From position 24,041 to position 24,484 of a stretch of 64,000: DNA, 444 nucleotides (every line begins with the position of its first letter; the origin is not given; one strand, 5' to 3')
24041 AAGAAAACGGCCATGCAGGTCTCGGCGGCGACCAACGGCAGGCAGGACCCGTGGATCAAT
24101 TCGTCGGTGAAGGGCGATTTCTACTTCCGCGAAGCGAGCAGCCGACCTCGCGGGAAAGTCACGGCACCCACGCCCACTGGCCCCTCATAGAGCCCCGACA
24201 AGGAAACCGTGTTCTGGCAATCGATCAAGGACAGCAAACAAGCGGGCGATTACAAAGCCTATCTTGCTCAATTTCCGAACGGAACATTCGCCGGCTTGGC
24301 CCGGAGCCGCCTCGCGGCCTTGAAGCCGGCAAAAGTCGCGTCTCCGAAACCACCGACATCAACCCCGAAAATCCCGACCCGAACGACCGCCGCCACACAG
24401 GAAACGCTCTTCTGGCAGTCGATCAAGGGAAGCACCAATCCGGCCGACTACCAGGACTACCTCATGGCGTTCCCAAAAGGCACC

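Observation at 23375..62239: Three dispersed paralogous exported orthocaspase genes share a catalytic domain and a ~40-aa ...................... module but carry different C-terminal modules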

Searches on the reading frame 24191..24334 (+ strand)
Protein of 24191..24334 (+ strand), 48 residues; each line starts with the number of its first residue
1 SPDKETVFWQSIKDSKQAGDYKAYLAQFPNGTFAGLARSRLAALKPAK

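Call 12: find_homologous_proteins(query=A1, max_evalue=0.001)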
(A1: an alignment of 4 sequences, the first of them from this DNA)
Query A1 (4 sequences) (48 aa, profile of the alignment): 2 proteins with E <= 0.001 among 4 candidates.
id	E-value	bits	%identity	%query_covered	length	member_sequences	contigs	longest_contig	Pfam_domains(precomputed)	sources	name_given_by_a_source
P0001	8.8e-16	75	56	90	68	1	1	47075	-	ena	-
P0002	5.8e-10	56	58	65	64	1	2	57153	-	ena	-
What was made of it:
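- Tried and rejected: A word-indexed search with the 48-aa module profile scored only 4 candidates and returned 2 hits (call 12).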

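Call 13: search_solved_structures(query=A1, max_evalue=10, show_alignments=3)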
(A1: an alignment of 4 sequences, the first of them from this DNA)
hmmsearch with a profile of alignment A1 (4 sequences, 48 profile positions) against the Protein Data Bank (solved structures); distinct sequences matched with E-value up to 10: 5.
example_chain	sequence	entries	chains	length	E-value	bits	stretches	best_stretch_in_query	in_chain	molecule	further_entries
5a5c_A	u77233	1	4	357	0.00018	24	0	25-37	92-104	LRRTM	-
9hiv_D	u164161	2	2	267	0.0037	19.8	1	16-39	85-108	Lipoprotein protein, putative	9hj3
5wc0_A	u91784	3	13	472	0.3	13.7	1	6-34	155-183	Meiotic spindle formation protein mei-1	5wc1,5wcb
6ugd_A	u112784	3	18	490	0.31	13.6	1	6-34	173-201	Meiotic spindle formation protein mei-1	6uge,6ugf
2qp3_A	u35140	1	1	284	1.3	11.6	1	7-32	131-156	Bile salt sulfotransferase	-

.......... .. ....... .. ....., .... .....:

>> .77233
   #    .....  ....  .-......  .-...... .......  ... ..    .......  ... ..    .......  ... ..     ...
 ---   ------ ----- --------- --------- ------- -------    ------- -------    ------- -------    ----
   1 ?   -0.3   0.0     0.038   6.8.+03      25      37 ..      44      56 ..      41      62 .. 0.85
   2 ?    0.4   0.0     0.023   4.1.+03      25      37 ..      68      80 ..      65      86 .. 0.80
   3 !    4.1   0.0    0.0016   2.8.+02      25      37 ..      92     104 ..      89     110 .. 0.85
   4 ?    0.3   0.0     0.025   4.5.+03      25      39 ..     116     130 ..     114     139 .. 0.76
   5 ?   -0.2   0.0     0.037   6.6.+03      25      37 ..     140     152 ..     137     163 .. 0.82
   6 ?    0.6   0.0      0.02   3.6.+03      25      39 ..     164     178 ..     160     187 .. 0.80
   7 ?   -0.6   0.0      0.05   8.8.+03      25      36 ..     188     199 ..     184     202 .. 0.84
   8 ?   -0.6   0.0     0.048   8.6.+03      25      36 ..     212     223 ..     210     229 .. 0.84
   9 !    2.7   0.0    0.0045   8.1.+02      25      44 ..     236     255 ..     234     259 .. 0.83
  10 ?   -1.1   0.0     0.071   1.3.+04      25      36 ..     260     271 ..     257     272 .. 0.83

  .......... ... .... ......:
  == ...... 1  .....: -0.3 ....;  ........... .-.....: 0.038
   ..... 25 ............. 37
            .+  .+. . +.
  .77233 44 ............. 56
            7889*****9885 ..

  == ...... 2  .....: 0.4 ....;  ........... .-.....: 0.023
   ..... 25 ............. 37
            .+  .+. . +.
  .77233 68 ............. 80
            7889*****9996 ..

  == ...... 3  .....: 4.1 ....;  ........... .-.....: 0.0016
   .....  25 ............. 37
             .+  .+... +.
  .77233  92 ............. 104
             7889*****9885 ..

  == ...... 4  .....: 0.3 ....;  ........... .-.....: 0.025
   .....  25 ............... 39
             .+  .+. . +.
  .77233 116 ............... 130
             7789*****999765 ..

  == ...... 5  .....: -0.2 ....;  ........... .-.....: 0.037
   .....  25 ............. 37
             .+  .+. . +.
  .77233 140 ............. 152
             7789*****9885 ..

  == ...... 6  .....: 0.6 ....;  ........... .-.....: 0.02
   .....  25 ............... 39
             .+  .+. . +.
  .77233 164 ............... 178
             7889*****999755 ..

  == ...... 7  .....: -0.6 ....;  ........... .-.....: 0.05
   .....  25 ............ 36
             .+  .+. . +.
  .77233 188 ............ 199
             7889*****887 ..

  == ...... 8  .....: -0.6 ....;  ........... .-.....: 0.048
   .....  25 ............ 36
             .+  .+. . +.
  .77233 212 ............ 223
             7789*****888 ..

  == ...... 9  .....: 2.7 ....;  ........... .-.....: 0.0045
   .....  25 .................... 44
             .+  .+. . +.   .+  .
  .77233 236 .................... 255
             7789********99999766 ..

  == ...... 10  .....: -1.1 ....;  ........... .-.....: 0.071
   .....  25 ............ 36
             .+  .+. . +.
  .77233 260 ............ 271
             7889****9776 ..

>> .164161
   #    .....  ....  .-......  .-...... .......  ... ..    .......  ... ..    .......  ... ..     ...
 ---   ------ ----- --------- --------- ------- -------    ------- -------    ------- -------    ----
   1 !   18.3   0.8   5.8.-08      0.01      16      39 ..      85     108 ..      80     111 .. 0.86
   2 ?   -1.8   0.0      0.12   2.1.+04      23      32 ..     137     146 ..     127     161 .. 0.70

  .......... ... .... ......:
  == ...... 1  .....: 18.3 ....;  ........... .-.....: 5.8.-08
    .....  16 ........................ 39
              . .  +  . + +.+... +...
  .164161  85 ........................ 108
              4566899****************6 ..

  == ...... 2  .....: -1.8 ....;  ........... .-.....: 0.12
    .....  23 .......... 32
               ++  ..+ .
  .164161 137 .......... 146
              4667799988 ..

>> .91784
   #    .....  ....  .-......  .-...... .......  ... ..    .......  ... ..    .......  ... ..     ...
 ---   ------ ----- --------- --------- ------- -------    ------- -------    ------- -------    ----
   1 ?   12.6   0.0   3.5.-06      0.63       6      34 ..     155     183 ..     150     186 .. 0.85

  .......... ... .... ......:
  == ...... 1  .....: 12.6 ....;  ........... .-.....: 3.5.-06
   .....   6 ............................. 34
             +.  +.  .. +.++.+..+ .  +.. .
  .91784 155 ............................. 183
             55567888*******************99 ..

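Call 21: search_protein_representatives(alignment_id=A1)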
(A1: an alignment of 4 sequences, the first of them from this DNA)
Query: 4 sequences, 48 profile positions. Proteins with E-value up to 0.001 (for the whole library): 11741; up to 1e-10: 3955; up to 1e-30: 165. The best 150 are listed.
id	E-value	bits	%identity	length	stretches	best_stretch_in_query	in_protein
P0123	2.7e-95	327.6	-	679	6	3-44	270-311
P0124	1.8e-91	315.4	-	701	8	4-44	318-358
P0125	1.1e-88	306.4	-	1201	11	5-47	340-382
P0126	3.6e-83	288.8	-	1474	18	6-47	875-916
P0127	2.3e-70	247.8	-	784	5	8-46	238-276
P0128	1.2e-69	245.5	-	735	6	6-47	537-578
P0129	1.4e-68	242.1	-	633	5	4-44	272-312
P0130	1.3e-59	213.4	-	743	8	3-43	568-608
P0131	4.2e-59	211.7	-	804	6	3-42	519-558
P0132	8.2e-58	207.6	-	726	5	5-45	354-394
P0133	1.1e-55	200.9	-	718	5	4-44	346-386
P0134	2.0e-55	199.9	-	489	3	3-45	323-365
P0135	7.3e-55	198.2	-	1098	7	3-46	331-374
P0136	2.4e-54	196.5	-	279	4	4-45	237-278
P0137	1.0e-53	194.5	-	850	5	8-42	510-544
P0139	3.1e-53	193.0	-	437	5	6-44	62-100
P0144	1.5e-49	181.1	-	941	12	4-47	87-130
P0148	4.9e-48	176.3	-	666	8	5-44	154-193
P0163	1.9e-43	161.6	-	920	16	4-45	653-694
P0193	5.1e-37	141.0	-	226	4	5-44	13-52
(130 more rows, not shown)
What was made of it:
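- Its profile finds 11,741 cluster representatives at E <= 1e-3 and 3,955 at E <= 1e-10, with up to 18 matched stretches per protein (call 21).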

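Call 28: search_protein_families(library=pfam, alignment_id=A3, max_evalue=0.001)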
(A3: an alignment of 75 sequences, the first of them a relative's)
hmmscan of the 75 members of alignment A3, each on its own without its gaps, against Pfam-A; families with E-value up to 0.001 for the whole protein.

A. member 1, P0123 (679 aa): 4 families
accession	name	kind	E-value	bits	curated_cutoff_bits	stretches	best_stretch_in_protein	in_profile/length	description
PF00656.27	Peptidase_C14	-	3.6e-41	141.8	21.4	1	30-247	2-232/233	Caspase domain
PF23713.2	WH_Egal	-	4.9e-07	30.6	27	0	421-446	32-55/69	Egalitarian winged helix domain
PF13371.12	TPR_9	-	1.5e-05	25.3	35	0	435-458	50-73/73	Tetratricopeptide repeat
PF13525.12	YfiO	-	0.00039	20.7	25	0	286-311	111-136/203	Outer membrane lipoprotein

B. families by the number of members that match (of 75 scanned): 112 families (the first 25 are shown)
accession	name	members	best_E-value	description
PF00656.27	Peptidase_C14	39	5.6e-44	Caspase domain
PF13525.12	YfiO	29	2e-18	Outer membrane lipoprotein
PF13512.12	TPR_18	8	1.4e-07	Tetratricopeptide repeat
PF03781.23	FGE-sulfatase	7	1.9e-96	Sulfatase-modifying factor enzyme 1-like domain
PF01471.23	PG_binding_1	7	1.9e-29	Putative peptidoglycan binding domain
PF13371.12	TPR_9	7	1.1e-09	Tetratricopeptide repeat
PF08239.17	SH3_3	6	1.7e-12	Bacterial SH3 domain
PF00652.28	Ricin_B_lectin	5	1.5e-12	Ricin-type beta-trefoil lectin domain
PF06347.19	SH3_4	5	7e-08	Bacterial SH3 domain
PF00069.31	Pkinase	4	4.2e-52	Protein kinase domain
PF07714.23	PK_Tyr_Ser-Thr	4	6.1e-31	Protein tyrosine and serine/threonine kinase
PF14200.12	RicinB_lectin_2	4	6.2e-14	Ricin-type beta-trefoil lectin domain-like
PF03109.22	ABC1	4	3e-08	ABC1 atypical kinase-like domain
PF13414.12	TPR_11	3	4.7e-22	TPR repeat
PF08823.16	PG_binding_2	3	1e-12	Putative peptidoglycan binding domain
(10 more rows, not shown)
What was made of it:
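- On TPR-like repeats, BamD/YfiO type (PF13525): PF13525 was hit in 29 of 75 module-rich proteins, with a best E of 2e-18 (call 28).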

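Call 55: search_protein_families(library=pfam, proteins=[P0126, P0125, P0144, P0163, P0124, P0148, P0139, P0136, P0193], max_evalue=0.01)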
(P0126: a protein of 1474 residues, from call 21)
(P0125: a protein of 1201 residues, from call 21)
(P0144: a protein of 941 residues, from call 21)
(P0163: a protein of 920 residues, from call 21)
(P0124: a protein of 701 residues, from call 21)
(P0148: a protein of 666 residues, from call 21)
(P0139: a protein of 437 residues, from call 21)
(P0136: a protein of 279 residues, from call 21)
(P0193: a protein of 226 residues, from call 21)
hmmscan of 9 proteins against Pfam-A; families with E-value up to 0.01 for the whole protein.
P0126 (1474 aa): 5 families
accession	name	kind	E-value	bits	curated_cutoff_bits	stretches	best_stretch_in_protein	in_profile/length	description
PF03781.23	FGE-sulfatase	-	1.1e-46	160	23.3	1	990-1227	4-254/255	Sulfatase-modifying factor enzyme 1-like domain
PF03544.19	TonB_C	-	1e-14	55.1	24.6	1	1397-1472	2-79/79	Gram-negative bacterial TonB protein C-terminal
PF13525.12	YfiO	-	1.5e-14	54.7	25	1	428-538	27-146/203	Outer membrane lipoprotein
PF13620.12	CarboxypepD_reg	-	1.4e-05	25.8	32.3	1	65-130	15-81/82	Carboxypeptidase regulatory-like domain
PF13512.12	TPR_18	-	0.0061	17.2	21.9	0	432-480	36-86/145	Tetratricopeptide repeat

P0125 (1201 aa): 19 families
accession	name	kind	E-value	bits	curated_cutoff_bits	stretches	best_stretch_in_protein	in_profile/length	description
PF07719.23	TPR_2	-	1e-28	97.4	27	2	975-1006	3-34/34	Tetratricopeptide repeat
PF00656.27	Peptidase_C14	-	1.9e-23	83.8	21.4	1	55-295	1-222/233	Caspase domain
PF13414.12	TPR_11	-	9.3e-22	76.9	26.8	2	1020-1054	7-41/42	TPR repeat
PF14559.12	TPR_19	-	4.5e-20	72.2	25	3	881-943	1-63/68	Tetratricopeptide repeat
PF13525.12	YfiO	-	2e-18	67.4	25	1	501-597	48-151/203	Outer membrane lipoprotein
PF00515.34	TPR_1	-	5.7e-17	61.2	27.8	0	976-1006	4-34/34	Tetratricopeptide repeat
PF03544.19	TonB_C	-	2.1e-16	60.6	24.6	1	1125-1200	3-79/79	Gram-negative bacterial TonB protein C-terminal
PF13431.12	TPR_17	-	2.6e-15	55.7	24.4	0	1030-1061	2-33/34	Tetratricopeptide repeat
PF13432.12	TPR_16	-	2e-14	54.1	32.7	4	986-1041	10-65/65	Tetratricopeptide repeat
PF13428.12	TPR_14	-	5.2e-14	51.8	23.5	2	908-948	4-44/44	Tetratricopeptide repeat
PF24575.1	TPR_Slam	-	4e-11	43.7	35.2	1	876-926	52-102/104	Surface lipoprotein assembly modifier, N-terminal TPR repeats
PF23914.1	TPR_CcmH_CycH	-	3.3e-09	37.2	42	2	963-1068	40-148/158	Cytochrome c-type biogenesis protein H TPR domain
PF13424.12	TPR_12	-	1.8e-08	34.9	30.1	0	978-1037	8-75/77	Tetratricopeptide repeat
PF13181.12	TPR_8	-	1.9e-07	31.1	25.7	0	940-971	2-33/34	Tetratricopeptide repeat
PF16733.10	NRho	-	2.8e-07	31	27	0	680-702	41-63/69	Rhomboid N-terminal domain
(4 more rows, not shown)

P0144 (941 aa): 5 families
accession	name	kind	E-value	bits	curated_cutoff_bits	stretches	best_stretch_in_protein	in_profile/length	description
PF03781.23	FGE-sulfatase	-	2.8e-51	175.1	23.3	1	706-937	3-254/255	Sulfatase-modifying factor enzyme 1-like domain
PF13525.12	YfiO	-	1.1e-12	48.7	25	0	236-309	65-138/203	Outer membrane lipoprotein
PF16733.10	NRho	-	8e-06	26.4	27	0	507-530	44-67/69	Rhomboid N-terminal domain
PF17193.9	MukF_C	-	0.00037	21.2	27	0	590-627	79-117/158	MukF C-terminal domain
PF23879.1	DUF7232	-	0.0084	17.1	27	0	290-322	19-50/79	Family of unknown function (DUF7232)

P0163 (920 aa): 2 families
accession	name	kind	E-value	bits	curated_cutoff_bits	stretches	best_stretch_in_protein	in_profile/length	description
PF13525.12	YfiO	-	8.1e-16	58.8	25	1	424-534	27-140/203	Outer membrane lipoprotein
PF25195.1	DPC2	-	0.00048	21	70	0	585-641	16-80/105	Diatom pyrenoid component 2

P0124 (701 aa): 6 families
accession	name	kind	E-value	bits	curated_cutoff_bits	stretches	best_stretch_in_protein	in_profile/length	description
PF00656.27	Peptidase_C14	-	2.1e-22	80.4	21.4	1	469-683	3-224/233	Caspase domain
PF13525.12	YfiO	-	2.7e-09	37.5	25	0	288-361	66-140/203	Outer membrane lipoprotein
PF13371.12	TPR_9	-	1.9e-06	28.2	35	0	236-258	49-71/73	Tetratricopeptide repeat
PF19963.4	VMAP-M1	-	0.00059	20.9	25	0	136-195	7-62/113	vWA-MoxR associated protein middle region (VMAP-M) 1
PF12249.13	AftA_C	-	0.0046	17.1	25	0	96-141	59-104/177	Arabinofuranosyltransferase A C terminal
PF01650.23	Peptidase_C13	-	0.0085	16.1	22.8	0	529-601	106-170/258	Peptidase C13 family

P0148 (666 aa): 3 families
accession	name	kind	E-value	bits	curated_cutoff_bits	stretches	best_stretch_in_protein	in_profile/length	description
PF03781.23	FGE-sulfatase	-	3.6e-50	171.4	23.3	1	432-662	5-254/255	Sulfatase-modifying factor enzyme 1-like domain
PF13525.12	YfiO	-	2.1e-09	37.9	25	0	39-72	105-138/203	Outer membrane lipoprotein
PF16733.10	NRho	-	0.00015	22.3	27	0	38-64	42-68/69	Rhomboid N-terminal domain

P0139 (437 aa): 2 families
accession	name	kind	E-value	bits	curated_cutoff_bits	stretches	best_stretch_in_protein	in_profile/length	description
PF03781.23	FGE-sulfatase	-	2.6e-56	191.5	23.3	1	192-434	1-255/255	Sulfatase-modifying factor enzyme 1-like domain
PF22588.2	dCache_1_like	-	3.4e-07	30.8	27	0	73-93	46-65/89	Histidine kinase sensor domain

P0136 (279 aa): 3 families
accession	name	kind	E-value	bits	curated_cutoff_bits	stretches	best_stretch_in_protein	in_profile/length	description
PF10300.15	Iml2-TPR_39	-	0.00022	20.5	22.2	0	188-228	245-285/467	Iml2/Tetratricopeptide repeat protein 39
PF04061.19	ORMDL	-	0.0035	17.6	27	0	180-204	71-95/135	ORMDL family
PF13525.12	YfiO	-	0.0086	16.3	25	0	194-221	111-138/203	Outer membrane lipoprotein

P0193 (226 aa): 5 families
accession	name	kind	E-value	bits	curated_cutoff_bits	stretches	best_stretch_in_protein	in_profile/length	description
PF13525.12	YfiO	-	1.4e-06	28.7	25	0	99-162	78-137/203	Outer membrane lipoprotein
PF16837.10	SF3A3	-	2.2e-05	24.9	27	0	89-113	21-41/49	Pre-mRNA-splicing factor SF3A3, of SF3a complex, Prp9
PF06252.17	GemA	-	0.00052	21.3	27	0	5-54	57-100/119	Bacteriophage Mu, GemA protein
PF01099.22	Uteroglobin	-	0.0016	19.2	24.8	0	49-87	27-65/90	Uteroglobin family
PF14496.11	NEL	-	0.0033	17.3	24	0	10-63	10-63/223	C-terminal novel E3 ligase, LRR-interacting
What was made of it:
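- On TPR-like repeats, BamD/YfiO type (PF13525): Aligned stretches span three consecutive repeats (call 55).
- Closest known: BamD. Same: Arrays of the module score above the PF13525 cut-off (call 55).
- Consecutive modules align to consecutive BamD repeats (calls 28, 55).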

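Call 63: search_solved_structures(query=P0163, max_evalue=0.01, show_alignments=2)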
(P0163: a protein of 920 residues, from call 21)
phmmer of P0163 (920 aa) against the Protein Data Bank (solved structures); distinct sequences matched with E-value up to 0.01: 1.
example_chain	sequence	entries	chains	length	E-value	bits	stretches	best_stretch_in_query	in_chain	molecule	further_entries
9n2d_F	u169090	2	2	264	0.0019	19.8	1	623-718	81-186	Bam D | DNA uptake lipoprotein-like protein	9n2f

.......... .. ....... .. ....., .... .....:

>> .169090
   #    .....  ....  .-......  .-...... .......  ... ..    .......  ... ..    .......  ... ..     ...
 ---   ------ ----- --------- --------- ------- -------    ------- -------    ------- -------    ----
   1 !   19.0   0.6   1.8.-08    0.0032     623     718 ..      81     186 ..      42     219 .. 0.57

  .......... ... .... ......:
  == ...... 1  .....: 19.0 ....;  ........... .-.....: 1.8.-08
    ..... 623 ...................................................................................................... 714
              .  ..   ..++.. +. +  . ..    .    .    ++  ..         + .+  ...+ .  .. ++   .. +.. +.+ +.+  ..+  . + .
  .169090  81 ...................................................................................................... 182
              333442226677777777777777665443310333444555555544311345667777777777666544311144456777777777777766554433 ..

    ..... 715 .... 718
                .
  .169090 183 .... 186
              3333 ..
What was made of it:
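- PDB sequence hits are to BamD only (calls 13, 63).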
